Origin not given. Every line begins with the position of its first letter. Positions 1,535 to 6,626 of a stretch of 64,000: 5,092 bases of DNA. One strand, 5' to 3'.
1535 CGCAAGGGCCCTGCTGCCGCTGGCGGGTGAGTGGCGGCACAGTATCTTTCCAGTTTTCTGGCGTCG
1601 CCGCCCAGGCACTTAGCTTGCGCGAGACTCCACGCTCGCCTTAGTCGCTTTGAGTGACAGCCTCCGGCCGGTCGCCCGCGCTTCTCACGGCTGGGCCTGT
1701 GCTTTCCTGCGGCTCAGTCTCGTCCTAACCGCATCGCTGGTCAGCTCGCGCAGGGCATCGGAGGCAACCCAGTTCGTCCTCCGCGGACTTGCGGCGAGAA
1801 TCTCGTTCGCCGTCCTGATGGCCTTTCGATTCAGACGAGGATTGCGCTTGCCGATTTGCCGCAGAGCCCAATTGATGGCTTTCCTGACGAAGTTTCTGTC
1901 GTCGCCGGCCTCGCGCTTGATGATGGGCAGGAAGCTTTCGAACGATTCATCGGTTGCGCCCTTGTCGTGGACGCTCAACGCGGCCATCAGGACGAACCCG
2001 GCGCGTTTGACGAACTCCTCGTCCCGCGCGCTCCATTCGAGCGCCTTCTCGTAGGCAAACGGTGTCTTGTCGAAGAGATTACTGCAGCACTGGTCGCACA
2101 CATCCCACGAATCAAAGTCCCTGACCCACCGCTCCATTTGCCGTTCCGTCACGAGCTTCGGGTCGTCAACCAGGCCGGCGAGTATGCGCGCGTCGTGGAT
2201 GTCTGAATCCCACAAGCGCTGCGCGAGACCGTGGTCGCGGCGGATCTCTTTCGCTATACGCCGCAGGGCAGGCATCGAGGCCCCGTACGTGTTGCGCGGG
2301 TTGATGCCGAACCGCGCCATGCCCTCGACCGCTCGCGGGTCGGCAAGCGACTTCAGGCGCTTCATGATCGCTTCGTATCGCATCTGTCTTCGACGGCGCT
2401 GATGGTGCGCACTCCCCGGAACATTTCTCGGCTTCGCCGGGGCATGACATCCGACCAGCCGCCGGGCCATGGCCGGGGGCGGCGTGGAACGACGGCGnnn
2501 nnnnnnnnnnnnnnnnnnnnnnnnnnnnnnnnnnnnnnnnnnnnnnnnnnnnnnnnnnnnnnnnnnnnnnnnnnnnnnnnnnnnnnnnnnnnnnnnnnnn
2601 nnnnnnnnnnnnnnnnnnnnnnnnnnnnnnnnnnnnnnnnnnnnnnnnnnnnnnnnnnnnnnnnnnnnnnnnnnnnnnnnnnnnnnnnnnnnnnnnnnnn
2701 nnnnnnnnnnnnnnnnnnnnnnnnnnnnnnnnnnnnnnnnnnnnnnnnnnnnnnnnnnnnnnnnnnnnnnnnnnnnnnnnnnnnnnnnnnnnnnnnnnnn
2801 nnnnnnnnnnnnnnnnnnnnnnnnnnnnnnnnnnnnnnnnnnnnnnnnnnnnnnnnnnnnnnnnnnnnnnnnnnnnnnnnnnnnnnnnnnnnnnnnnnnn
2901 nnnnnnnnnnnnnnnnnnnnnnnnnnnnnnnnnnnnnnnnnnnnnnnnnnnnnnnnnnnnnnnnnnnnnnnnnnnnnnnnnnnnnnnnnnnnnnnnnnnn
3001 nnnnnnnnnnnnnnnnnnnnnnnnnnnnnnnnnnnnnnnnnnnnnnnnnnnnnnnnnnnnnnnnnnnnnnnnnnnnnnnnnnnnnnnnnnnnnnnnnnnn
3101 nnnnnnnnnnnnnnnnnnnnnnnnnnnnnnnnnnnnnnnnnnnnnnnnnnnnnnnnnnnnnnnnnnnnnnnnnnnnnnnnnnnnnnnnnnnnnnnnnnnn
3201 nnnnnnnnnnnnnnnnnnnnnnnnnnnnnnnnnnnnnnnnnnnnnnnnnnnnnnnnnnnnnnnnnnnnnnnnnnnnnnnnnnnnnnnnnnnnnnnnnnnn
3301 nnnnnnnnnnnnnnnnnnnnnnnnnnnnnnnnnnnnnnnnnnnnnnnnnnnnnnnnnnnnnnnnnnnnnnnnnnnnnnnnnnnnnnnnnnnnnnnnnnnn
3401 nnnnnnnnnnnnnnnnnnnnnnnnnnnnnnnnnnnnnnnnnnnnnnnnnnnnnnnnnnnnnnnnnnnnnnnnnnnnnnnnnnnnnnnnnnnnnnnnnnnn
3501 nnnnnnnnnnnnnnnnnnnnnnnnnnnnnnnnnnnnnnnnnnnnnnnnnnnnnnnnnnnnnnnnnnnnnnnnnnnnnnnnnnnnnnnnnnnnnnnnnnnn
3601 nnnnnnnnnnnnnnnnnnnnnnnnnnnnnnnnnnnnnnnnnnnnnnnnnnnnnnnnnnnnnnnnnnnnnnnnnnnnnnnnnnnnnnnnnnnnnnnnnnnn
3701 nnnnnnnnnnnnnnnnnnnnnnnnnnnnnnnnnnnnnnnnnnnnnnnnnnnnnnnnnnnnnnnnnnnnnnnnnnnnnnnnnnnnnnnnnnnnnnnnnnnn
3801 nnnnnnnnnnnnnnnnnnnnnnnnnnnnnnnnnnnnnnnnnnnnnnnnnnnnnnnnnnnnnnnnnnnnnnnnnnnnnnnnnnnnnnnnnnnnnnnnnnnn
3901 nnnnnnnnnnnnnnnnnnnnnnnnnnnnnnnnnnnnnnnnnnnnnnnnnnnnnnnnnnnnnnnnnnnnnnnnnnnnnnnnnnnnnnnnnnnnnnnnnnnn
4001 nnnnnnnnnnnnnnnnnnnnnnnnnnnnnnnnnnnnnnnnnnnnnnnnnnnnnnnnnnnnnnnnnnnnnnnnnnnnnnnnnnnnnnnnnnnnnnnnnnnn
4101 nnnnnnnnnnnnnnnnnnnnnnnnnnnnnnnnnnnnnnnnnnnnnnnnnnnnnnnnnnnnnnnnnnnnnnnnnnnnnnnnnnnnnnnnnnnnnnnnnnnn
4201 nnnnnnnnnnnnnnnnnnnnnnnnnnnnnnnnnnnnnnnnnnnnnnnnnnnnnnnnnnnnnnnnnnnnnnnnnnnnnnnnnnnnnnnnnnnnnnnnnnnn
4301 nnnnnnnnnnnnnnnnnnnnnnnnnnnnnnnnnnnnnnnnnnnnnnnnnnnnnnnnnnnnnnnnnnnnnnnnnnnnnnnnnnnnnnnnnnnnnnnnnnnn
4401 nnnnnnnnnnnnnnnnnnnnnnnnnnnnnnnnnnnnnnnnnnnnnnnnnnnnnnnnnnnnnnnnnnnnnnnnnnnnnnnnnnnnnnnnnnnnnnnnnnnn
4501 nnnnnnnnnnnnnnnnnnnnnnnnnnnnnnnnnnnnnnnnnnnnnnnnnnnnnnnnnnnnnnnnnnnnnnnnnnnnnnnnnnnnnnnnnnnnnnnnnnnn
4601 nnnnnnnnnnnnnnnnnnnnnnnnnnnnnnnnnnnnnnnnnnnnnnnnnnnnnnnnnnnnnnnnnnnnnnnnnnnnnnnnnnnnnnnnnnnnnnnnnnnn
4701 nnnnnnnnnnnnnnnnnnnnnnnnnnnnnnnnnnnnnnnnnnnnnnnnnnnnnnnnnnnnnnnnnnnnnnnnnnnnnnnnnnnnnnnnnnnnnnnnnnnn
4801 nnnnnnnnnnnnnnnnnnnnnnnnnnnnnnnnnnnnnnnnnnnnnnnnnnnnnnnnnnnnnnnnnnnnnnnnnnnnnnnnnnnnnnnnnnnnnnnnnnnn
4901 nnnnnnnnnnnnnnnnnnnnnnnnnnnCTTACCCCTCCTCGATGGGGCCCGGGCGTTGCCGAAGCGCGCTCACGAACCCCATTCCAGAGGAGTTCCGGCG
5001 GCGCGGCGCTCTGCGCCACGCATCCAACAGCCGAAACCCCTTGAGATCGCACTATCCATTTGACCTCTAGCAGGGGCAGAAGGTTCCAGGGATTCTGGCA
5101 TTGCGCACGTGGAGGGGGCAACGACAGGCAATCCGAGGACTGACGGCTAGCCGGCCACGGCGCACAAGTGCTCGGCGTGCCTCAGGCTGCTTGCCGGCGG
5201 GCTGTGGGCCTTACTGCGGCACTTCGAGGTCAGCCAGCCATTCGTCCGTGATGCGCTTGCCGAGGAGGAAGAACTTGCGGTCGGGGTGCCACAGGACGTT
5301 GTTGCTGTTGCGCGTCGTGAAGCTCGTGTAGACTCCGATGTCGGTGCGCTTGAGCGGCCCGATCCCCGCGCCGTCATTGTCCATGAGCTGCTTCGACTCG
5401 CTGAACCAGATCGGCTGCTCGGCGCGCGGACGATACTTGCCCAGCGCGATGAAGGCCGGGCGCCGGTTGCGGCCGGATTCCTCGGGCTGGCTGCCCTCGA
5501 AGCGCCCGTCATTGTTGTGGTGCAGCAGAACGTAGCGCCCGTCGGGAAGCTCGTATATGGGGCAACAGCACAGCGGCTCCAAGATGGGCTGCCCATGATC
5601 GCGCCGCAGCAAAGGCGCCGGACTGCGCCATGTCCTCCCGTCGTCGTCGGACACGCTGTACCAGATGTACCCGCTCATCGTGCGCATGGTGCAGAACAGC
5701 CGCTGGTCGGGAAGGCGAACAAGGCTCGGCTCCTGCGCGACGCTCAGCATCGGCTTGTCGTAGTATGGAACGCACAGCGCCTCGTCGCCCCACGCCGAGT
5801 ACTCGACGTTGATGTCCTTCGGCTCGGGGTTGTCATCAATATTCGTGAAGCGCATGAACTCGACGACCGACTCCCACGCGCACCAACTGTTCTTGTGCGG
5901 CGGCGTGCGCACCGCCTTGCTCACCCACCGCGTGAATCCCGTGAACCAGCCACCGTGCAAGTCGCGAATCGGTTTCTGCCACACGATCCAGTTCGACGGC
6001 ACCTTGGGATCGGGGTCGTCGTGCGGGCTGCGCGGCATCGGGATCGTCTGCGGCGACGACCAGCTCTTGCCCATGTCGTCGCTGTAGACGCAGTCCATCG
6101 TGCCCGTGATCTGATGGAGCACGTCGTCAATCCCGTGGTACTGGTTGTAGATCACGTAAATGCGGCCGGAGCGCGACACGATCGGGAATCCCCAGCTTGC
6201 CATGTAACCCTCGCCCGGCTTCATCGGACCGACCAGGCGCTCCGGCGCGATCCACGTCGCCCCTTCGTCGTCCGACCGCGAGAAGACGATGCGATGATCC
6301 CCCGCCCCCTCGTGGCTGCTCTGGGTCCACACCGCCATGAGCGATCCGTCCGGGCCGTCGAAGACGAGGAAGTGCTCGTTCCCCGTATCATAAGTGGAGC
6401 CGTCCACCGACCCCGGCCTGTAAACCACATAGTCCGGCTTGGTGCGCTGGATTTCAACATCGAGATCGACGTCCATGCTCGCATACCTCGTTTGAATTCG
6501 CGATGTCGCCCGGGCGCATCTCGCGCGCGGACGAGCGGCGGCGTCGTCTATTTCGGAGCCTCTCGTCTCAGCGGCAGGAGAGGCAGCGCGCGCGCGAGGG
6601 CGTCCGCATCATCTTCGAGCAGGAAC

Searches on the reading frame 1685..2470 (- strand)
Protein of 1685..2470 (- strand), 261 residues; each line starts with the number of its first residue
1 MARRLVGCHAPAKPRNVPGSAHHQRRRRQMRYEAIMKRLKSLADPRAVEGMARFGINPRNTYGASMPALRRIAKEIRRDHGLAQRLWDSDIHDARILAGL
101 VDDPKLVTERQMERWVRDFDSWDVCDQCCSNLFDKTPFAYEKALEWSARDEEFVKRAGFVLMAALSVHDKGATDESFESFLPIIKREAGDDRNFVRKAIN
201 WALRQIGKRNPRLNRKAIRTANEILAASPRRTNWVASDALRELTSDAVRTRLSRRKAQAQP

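Call 43: search_protein_families(library=pfam, proteins=[window:1685-2470:-], max_evalue=0.00001)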
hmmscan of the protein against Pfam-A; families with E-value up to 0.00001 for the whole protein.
window:1685-2470:- (261 aa): 1 family
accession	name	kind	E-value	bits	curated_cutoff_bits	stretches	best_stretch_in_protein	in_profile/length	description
PF08713.17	DNA_alkylation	-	9e-41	140.3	21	1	35-226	1-202/213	DNA alkylation repair enzyme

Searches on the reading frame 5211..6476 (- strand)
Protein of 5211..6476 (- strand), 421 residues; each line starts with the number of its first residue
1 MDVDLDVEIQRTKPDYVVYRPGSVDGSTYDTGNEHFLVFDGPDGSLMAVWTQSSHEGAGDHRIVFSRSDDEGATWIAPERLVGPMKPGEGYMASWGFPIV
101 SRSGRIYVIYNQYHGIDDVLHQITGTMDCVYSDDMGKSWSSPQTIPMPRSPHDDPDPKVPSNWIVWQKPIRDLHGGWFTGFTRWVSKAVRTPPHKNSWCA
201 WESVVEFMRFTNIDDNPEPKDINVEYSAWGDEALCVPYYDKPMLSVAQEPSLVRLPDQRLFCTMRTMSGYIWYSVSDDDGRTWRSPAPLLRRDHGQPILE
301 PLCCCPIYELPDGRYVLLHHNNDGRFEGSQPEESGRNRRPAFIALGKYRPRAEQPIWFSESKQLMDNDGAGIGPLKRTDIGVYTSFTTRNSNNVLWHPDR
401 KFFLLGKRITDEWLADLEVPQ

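Call 43: search_protein_families(library=pfam, proteins=[window:5211-6476:-], max_evalue=0.00001)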
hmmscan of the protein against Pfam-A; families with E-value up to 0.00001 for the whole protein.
window:5211-6476:- (421 aa): 1 family
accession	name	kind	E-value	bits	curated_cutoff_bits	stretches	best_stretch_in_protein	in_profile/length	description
PF13088.12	BNR_2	-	2e-20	73.7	31.4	1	44-324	1-232/277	BNR repeat-like domain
